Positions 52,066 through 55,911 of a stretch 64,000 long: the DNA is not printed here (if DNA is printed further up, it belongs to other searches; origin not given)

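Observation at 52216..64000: Class 1 DISARM-like defense operon (SNF2 helicase, 1692-aa N6-adenine methyltransferase, DEAD/DEAH helicase) running off the window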

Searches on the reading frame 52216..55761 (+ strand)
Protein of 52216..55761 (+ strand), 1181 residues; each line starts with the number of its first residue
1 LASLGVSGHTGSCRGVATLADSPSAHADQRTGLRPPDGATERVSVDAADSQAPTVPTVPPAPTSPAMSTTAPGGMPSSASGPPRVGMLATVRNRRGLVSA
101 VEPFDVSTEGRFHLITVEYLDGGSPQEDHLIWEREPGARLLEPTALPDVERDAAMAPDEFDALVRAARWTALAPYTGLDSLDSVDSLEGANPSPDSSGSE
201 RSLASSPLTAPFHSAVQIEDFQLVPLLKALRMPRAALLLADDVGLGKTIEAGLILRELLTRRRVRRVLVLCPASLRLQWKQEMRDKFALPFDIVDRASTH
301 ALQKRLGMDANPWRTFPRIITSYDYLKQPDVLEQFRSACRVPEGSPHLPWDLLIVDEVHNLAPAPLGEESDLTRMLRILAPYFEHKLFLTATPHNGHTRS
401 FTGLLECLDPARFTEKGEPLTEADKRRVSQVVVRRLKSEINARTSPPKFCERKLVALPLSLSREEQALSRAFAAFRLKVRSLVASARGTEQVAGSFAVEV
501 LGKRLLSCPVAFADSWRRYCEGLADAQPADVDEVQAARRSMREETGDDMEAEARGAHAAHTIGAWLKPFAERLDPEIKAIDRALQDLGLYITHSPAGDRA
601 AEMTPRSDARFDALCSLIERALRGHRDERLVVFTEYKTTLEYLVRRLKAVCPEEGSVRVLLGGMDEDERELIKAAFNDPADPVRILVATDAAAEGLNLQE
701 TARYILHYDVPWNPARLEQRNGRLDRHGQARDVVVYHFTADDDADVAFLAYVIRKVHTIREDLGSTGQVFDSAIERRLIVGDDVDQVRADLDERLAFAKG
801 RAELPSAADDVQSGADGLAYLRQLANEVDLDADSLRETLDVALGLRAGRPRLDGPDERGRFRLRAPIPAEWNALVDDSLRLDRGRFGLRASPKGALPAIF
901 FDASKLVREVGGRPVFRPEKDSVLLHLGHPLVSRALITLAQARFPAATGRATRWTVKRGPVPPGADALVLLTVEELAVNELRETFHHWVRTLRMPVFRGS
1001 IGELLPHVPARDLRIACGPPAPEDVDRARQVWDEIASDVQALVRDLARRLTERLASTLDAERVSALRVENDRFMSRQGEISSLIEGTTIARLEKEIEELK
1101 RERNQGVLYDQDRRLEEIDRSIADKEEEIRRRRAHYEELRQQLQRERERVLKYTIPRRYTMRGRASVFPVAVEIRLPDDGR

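Call 6: search_protein_families(library=padloc, proteins=[window:52216-55761:+], max_evalue=0.001)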
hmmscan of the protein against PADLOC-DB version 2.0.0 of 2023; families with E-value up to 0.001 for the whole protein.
window:52216-55761:+ (1181 aa): 47 families (the best 25 are shown)
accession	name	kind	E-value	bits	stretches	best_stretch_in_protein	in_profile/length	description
PDLC02621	DrmD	-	9.1e-207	687.6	2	207-1178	111-1035/1040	DrmD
PDLC02572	DrmA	-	4.6e-146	486.3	2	206-938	107-819/1043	DrmA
PDLC02632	DrmD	-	2.1e-131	437.6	2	177-740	87-638/662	DrmD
PDLC02633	DrmD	-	3.4e-126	420.3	2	207-790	115-700/839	DrmD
PDLC02624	DrmD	-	2.6e-91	305.1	1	255-799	2-539/652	DrmD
PDLC02622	DrmD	-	3.4e-84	281.2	2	208-511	113-412/422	DrmD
PDLC02504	BrxHI|BrxHII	-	1.4e-76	256.2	1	213-771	105-625/971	BrxHII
PDLC00659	HmaA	-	4.8e-75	251.2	1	234-771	120-652/1176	SNF2 helicase / DEAD-box helicase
PDLC02500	BrxHI|BrxHII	-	3.4e-71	239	1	202-773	75-621/933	BrxHI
PDLC02623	DrmD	-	4.1e-60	201.6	2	601-771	503-668/1040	DrmD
PDLC02620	DrmD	-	1.1e-47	160.6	1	229-772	112-621/1060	DrmD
PDLC02619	DrmD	-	6.2e-47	158.3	2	206-668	21-454/872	DrmD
PDLC02853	DpdE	-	6.6e-46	154.8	1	213-771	93-644/985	DpdE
PDLC02843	DpdE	-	9.6e-46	154.2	3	204-289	145-230/1091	DpdE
PDLC02840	DpdE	-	2.3e-44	150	3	607-746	538-673/1091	DpdE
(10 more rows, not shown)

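Call 7: search_protein_families(library=pfam, proteins=[window:52216-55761:+], max_evalue=0.01)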
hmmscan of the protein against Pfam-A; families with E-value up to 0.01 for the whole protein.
window:52216-55761:+ (1181 aa): 4 families
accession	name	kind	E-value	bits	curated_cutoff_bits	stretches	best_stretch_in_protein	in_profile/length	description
PF00271.37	Helicase_C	-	1.1e-19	71.1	23.5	1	611-728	3-110/110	Helicase conserved C-terminal domain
PF00176.29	SNF2-rel_dom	-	4.5e-17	62.5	24.9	1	233-416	16-186/290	SNF2-related domain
PF04851.21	ResIII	-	5.5e-06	26.8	22.5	1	235-394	24-163/164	Type III restriction enzyme, res subunit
PF16326.10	ABC_tran_CTD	-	0.005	17.5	32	0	1088-1139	16-67/69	ABC transporter C-terminal domain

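Call 40: search_protein_families(library=ncbifam, proteins=[window:52261-55761:+], max_evalue=0.001)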
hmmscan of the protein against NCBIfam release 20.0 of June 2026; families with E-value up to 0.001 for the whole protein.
window:52261-55761:+ (1166 aa): 18 families
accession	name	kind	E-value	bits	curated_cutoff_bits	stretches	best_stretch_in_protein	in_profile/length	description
NF038317.1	DISARM_DrmD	equivalog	1.1e-207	692.6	610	2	193-1162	98-1018/1021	DISARM system SNF2-like helicase DrmD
NF041062.1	DpdE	equivalog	3.3e-61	207.4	500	2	189-402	140-321/1048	protein DpdE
NF003426.0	PRK04914.1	equivalog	9.2e-49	166.4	576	2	221-421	172-359/959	RNA polymerase-associated protein RapA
NF038318.1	DISARM_DrmD_b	equivalog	3.2e-46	157.9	950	2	199-463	26-279/868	DISARM system SNF2-like helicase DrmD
NF042964.1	phospholipD_antiphage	equivalog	5.3e-36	124.3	1100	2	591-731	664-809/895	phospholipase D-like domain-containing anti-phage protein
NF058637.1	helic_SCO1167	equivalog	8.9e-21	73.7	1200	2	589-726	759-888/932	SCO1167/SCO6262 family helicase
NF053675.1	pilus_reg_Snf2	equivalog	7.1e-15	54.2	1100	2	223-283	607-664/1029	pilus expression-regulating Snf2 family helicase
NF010337.0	PRK13766.1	equivalog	1.3e-13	50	610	1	590-754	344-507/781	Hef nuclease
NF041790.1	anti-phage_ZorD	equivalog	1.7e-10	39.5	1500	1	654-722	967-1034/1035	type I Zorya anti-phage system protein ZorD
NF008744.0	PRK11776.1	equivalog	3.7e-10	39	524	1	601-716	231-340/460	ATP-dependent RNA helicase DbpA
NF053631.1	RNA_helic_CshA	equivalog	6.2e-08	31.9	646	1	592-716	221-335/434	degradosome RNA helicase CshA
NF008279.0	PRK11057.1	equivalog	1.3e-07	30.5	1015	1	605-738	229-352/608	ATP-dependent DNA helicase RecQ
TIGR01389.1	recQ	equivalog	9.3e-07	27.7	640.2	1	606-740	218-342/591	DNA helicase RecQ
NF008394.0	PRK11192.1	equivalog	2.1e-06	26.9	507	1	601-715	236-344/441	ATP-dependent RNA helicase SrmB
NF003419.0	PRK04837.1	equivalog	7.3e-06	25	588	1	592-716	240-354/424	ATP-dependent RNA helicase RhlB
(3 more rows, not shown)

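Call 52: search_solved_structures(query=window:52261-55761:+, max_evalue=0.00001)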
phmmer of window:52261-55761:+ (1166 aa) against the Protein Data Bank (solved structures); distinct sequences matched with E-value up to 0.00001: 57.
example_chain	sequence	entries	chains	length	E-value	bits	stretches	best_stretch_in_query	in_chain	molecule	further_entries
8so8_A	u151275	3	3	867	5.4e-31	110.4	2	220-409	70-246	RNA polymerase-associated protein RapA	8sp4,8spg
6bog_A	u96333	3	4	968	7.8e-31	109.9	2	221-409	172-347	RNA polymerase-associated protein RapA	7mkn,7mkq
7m8e_F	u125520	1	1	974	8e-31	109.9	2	221-409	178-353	RNA polymerase-associated protein RapA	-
4s20_K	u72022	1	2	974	1.8e-30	108.7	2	221-403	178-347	RNA polymerase-associated protein RapA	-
8t0l_F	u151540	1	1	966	4.6e-30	107.4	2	221-409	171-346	RNA polymerase-associated protein RapA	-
1z63_A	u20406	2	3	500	1.7e-14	55.8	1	577-724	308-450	Helicase of the snf2/rad54 family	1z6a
6ftx_W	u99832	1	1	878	1.7e-13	52.5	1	193-438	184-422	Chromatin-remodeling ATPase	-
6pwf_K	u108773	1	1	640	5.8e-12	47.4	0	614-738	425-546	chromatin remodeling factor ISWI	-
5jxr_A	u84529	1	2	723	3.5e-11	44.8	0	614-738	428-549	Chromatin-remodeling complex ATPase-like protein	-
9z04_A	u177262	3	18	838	3.8e-11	44.7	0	615-730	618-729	Lymphoid-specific helicase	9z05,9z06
6gej_M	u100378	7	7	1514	3.9e-11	44.7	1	612-772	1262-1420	Helicase SWR1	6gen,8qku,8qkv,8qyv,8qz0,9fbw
9b1d_A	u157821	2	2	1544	4.1e-11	44.6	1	613-771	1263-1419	Helicase SWR1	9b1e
7ux9_P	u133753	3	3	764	2.6e-10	42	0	195-403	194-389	ATP-dependent DNA helicase DDM1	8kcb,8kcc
8wh5_K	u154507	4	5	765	2.6e-10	42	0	195-403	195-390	ATP-dependent DNA helicase DDM1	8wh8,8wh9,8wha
8j90_K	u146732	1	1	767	2.6e-10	41.9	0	195-403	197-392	ATP-dependent DNA helicase DDM1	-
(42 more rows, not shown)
